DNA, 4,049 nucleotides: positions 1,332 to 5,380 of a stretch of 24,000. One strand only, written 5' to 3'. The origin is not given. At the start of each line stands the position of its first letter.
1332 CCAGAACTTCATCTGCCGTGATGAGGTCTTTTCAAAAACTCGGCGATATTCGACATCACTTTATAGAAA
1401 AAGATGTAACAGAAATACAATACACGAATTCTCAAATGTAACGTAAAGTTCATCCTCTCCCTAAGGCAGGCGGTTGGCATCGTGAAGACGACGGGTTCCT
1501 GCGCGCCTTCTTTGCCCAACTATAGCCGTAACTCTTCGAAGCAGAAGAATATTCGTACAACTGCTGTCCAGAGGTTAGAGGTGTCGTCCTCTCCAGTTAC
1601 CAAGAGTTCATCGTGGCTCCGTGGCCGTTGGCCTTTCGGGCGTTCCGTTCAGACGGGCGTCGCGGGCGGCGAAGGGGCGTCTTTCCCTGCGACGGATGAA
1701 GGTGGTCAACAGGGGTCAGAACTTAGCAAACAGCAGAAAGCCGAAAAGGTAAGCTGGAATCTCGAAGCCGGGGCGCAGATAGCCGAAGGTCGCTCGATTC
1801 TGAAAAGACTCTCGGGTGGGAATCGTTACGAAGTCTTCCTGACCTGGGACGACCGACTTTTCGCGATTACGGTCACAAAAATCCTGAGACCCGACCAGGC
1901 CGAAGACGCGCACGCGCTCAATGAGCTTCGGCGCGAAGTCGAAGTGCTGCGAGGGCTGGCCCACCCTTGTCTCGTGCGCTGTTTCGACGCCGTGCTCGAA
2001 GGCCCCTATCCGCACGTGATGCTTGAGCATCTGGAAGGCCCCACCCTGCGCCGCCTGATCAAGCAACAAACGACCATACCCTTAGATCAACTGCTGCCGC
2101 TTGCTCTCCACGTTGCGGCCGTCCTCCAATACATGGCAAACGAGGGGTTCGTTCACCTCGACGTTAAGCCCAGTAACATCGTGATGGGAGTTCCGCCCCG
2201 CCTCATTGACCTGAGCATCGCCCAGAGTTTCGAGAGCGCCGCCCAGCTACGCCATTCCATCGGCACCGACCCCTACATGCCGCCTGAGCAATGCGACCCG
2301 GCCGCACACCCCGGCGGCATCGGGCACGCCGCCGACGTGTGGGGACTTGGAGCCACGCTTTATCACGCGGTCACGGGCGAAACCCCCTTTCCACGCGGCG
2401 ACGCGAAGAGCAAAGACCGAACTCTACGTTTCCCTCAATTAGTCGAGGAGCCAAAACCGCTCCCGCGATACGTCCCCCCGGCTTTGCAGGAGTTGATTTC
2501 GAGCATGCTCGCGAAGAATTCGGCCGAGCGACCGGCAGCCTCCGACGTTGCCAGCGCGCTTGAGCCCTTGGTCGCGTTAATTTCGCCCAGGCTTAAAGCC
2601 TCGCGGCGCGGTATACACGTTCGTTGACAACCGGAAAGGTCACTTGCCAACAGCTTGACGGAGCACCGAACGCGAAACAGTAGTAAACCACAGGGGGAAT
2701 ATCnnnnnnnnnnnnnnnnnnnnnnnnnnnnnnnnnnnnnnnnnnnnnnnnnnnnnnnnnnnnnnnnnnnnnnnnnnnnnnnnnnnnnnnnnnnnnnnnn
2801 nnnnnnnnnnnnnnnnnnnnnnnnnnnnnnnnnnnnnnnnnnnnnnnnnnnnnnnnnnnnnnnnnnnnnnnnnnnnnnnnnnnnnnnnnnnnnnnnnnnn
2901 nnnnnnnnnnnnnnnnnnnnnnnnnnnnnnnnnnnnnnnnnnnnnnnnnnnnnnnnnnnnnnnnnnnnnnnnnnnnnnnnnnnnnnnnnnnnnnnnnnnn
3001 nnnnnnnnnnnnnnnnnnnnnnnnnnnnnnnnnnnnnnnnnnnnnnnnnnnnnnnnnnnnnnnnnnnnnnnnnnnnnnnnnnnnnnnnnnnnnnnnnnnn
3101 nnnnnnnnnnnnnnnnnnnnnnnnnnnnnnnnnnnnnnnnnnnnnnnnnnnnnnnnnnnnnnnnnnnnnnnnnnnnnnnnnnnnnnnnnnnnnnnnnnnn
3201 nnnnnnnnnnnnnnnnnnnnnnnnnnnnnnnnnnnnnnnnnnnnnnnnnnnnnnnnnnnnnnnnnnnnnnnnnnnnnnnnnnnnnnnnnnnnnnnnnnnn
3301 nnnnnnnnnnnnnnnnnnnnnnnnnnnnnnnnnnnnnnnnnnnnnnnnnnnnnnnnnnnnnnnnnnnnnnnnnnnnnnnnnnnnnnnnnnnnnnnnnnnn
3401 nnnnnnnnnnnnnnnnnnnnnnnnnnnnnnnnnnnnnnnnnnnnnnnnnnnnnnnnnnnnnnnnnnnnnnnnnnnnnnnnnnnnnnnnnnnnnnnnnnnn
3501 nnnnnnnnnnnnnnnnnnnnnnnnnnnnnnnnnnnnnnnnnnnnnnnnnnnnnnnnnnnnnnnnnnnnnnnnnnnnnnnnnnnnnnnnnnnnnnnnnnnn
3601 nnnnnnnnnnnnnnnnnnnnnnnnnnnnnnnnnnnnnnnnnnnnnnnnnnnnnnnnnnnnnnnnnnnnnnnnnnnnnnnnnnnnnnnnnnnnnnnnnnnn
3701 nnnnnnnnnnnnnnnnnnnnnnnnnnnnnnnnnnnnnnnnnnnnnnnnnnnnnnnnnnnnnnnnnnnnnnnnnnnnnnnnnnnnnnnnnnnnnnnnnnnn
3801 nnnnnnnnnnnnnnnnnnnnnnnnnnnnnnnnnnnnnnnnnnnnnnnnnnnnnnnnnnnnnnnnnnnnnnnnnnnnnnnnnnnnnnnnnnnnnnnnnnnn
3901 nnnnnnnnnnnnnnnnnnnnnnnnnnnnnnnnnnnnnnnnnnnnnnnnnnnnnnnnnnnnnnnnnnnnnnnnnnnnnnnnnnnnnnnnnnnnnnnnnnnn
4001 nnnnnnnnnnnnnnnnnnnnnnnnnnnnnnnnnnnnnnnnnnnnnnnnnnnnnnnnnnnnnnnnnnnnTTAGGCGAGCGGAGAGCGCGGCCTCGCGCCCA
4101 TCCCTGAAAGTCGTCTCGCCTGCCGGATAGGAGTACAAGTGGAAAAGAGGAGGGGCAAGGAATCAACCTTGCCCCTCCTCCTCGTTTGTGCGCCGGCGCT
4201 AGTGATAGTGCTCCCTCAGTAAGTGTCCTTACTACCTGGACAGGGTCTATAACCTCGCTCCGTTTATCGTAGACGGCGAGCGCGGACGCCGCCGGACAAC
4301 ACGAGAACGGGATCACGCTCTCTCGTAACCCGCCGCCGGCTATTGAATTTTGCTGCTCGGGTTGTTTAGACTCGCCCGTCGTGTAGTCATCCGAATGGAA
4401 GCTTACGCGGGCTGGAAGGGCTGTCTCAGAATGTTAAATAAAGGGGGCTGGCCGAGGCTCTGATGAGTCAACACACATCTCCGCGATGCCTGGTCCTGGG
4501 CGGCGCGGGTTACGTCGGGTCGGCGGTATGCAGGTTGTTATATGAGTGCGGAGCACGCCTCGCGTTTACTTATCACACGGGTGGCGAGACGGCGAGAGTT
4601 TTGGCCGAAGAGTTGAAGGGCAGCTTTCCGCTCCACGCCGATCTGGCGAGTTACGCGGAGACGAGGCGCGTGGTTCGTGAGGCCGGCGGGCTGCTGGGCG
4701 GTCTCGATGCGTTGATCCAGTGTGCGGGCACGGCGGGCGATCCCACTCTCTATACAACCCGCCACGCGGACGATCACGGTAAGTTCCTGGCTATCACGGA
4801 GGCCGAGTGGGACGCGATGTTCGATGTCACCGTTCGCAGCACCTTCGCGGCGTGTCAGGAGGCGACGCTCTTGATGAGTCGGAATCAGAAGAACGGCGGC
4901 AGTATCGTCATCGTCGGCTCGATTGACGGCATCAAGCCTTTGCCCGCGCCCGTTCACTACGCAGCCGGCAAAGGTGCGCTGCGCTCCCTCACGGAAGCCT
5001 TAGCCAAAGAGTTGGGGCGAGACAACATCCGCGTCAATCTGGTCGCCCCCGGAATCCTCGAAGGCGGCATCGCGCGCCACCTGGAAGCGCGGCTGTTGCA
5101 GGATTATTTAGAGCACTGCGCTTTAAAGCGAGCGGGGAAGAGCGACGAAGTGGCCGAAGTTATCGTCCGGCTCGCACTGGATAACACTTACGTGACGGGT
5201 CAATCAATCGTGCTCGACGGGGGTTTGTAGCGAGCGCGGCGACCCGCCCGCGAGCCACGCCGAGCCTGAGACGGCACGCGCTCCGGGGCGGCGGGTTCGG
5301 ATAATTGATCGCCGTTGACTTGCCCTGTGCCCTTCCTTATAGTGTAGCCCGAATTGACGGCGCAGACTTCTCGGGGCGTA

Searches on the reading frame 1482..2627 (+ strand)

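Call 6: search_protein_families(library=pfam, proteins=[window:1482-2627:+])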
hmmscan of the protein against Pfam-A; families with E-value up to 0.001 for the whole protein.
window:1482-2627:+ (381 aa): 2 families
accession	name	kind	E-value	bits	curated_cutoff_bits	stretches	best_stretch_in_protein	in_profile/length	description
PF00069.31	Pkinase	-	8e-37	127.5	31.7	1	117-357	14-258/263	Protein kinase domain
PF07714.23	PK_Tyr_Ser-Thr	-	2.4e-20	73.4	23.1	1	132-359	33-257/258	Protein tyrosine and serine/threonine kinase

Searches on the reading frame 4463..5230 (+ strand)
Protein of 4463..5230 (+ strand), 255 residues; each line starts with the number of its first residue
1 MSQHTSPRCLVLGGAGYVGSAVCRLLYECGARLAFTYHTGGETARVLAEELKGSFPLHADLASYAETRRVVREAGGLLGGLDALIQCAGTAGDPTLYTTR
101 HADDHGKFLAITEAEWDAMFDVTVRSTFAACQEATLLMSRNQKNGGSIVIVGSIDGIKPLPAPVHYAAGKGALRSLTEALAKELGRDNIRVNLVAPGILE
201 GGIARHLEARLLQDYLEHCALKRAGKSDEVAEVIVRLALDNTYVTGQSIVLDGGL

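Call 6: search_protein_families(library=pfam, proteins=[window:4463-5230:+])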
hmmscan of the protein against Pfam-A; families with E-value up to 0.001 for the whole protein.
window:4463-5230:+ (255 aa): 5 families
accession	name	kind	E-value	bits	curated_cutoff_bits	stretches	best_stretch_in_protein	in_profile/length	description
PF13561.12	adh_short_C2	-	3.4e-45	154.9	27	1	18-255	8-235/236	Enoyl-(Acyl carrier protein) reductase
PF00106.31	adh_short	-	1.5e-35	122.9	26.6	1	10-207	4-190/195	short chain dehydrogenase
PF01370.27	Epimerase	-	2.4e-05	24.3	20.9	1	10-124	2-107/240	NAD dependent epimerase/dehydratase family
PF23441.1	SDR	-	0.00023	21.1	27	1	141-254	138-254/258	SDR-like rossmann domain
PF08659.16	KR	-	0.00029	21.2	22.6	0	10-176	4-159/180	KR domain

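Call 8: search_protein_families(library=ncbifam, proteins=[window:4463-5230:+], max_evalue=0.01)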
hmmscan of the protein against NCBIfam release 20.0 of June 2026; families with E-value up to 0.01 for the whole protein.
window:4463-5230:+ (255 aa): 213 families (the best 25 are shown)
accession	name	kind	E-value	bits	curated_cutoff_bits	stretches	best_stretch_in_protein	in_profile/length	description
TIGR01830.1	3oxo_ACP_reduc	equivalog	1.4e-38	132.9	297.75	1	9-255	1-238/239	3-oxoacyl-[acyl-carrier-protein] reductase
NF009466.0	PRK12826.1-2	subfamily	1.6e-38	132.6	222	1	7-254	4-243/248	3-oxoacyl-ACP reductase FabG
NF005559.1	PRK07231.1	subfamily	1.1e-37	129.9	215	1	10-255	8-247/249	glucose 1-dehydrogenase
NF047420.2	EF_P_mod_YmfI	equivalog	1.3e-37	129.8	238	1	9-254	2-234/236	elongation factor P 5-aminopentanone reductase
NF004198.0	PRK05653.1-3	equivalog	3.7e-35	121.6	296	1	2-255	3-246/248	3-oxoacyl-ACP reductase FabG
NF004791.0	PRK06138.1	equivalog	3e-34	118.5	312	1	9-255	8-249/252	SDR family oxidoreductase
NF052558.1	MBtsdlDhBudC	equivalog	3.7e-33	115.1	270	1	10-255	7-241/250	meso-2,3-butanediol dehydrogenase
NF006598.0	PRK09135.1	equivalog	5.5e-33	114.6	288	1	3-254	3-244/249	pteridine reductase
NF009384.0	PRK12743.1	equivalog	5.7e-32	110.9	264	1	7-255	7-247/258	SDR family oxidoreductase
NF004200.0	PRK05653.1-5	equivalog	1.9e-30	106.2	273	1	8-255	4-241/242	3-oxoacyl-ACP reductase FabG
TIGR01829.1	AcAcCoA_reduct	subfamily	3e-30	105.6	302.1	1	10-255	4-240/242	acetoacetyl-CoA reductase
NF004199.0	PRK05653.1-4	equivalog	2.6e-29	102.5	301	1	5-255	4-245/247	3-oxoacyl-ACP reductase FabG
NF004197.0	PRK05653.1-1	equivalog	6.6e-29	101.3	332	1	9-255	10-246/249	3-oxoacyl-ACP reductase FabG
NF009547.0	PRK12936.1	subfamily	7.2e-29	101.1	436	1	5-255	5-242/245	3-ketoacyl-(acyl-carrier-protein) reductase NodG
NF006693.0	PRK09242.1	equivalog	1.5e-28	99.7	328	1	8-255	12-253/258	SDR family oxidoreductase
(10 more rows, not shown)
